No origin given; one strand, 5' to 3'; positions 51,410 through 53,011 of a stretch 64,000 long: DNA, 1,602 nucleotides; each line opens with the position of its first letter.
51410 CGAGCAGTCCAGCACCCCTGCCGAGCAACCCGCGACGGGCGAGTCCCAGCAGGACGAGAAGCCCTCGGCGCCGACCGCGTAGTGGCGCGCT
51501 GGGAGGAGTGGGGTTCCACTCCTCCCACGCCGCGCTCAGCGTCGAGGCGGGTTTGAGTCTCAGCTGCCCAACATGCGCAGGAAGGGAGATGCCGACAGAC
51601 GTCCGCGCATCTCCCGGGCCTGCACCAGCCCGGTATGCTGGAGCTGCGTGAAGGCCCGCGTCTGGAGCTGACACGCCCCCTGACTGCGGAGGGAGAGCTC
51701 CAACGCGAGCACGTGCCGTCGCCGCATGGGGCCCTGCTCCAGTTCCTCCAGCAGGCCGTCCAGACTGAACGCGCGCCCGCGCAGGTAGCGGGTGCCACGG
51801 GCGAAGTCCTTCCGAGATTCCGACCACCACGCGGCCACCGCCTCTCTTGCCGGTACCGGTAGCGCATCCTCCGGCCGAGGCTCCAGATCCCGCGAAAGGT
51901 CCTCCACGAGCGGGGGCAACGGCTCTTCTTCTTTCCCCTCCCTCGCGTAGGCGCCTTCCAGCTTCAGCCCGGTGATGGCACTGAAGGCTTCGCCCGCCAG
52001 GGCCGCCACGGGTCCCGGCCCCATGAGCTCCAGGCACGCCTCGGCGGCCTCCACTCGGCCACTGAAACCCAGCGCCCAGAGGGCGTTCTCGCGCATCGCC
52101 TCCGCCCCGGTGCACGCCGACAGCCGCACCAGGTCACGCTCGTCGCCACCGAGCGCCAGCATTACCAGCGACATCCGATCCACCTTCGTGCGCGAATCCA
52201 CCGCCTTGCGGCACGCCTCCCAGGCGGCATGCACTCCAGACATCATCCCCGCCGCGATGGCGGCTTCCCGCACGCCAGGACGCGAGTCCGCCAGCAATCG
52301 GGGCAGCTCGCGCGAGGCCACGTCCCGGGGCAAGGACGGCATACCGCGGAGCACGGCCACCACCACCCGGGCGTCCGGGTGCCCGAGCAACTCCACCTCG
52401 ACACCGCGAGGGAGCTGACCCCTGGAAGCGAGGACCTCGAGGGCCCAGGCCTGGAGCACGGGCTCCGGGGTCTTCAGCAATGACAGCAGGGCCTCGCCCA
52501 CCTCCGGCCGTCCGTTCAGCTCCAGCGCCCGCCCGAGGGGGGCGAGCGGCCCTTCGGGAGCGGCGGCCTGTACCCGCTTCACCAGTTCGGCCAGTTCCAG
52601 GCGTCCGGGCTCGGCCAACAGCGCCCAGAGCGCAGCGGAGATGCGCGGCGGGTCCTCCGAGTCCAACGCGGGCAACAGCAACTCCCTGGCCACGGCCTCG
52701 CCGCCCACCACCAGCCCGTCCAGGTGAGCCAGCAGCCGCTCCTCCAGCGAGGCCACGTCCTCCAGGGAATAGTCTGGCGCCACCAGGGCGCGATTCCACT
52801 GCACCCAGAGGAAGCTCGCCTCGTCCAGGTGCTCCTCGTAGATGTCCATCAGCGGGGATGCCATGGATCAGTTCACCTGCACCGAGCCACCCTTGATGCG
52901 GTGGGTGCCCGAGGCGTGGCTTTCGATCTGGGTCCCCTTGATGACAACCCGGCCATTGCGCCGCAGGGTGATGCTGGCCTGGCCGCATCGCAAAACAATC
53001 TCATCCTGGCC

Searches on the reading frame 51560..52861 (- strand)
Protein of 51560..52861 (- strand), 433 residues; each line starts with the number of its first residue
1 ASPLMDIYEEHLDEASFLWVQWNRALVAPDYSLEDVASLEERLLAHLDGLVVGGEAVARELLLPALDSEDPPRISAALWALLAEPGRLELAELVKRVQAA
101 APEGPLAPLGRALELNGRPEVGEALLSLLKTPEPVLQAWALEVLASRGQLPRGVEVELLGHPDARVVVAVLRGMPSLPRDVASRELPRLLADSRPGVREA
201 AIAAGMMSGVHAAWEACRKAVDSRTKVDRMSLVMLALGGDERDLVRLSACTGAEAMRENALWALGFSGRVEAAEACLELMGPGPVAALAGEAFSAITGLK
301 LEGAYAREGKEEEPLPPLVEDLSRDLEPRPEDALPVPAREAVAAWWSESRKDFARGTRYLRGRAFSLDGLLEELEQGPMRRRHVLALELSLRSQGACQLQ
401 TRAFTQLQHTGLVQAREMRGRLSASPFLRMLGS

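Call 3: search_protein_families(library=pfam, proteins=[window:51560-52861:-], max_evalue=1)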
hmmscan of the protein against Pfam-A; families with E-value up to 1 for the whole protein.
window:51560-52861:- (433 aa): 3 families
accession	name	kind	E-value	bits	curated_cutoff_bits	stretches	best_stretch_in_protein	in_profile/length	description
PF13646.12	HEAT_2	-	1.4e-07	32.1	27.7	2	111-152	22-62/88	HEAT repeats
PF02985.28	HEAT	-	0.0087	16.7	23.5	0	188-204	7-23/31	HEAT repeat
PF00514.29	Arm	-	0.32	11.6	20.6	0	245-265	18-37/41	Armadillo/beta-catenin-like repeat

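Call 79: search_protein_families(library=ncbifam, proteins=[window:51560-52861:-], max_evalue=0.1)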
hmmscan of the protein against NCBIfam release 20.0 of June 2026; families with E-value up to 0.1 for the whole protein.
window:51560-52861:- (433 aa): 1 family
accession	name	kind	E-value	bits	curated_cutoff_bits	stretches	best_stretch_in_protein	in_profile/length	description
TIGR02270.1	TIGR02270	subfamily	2.3e-101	339.8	206.8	1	5-409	3-408/410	TIGR02270 family protein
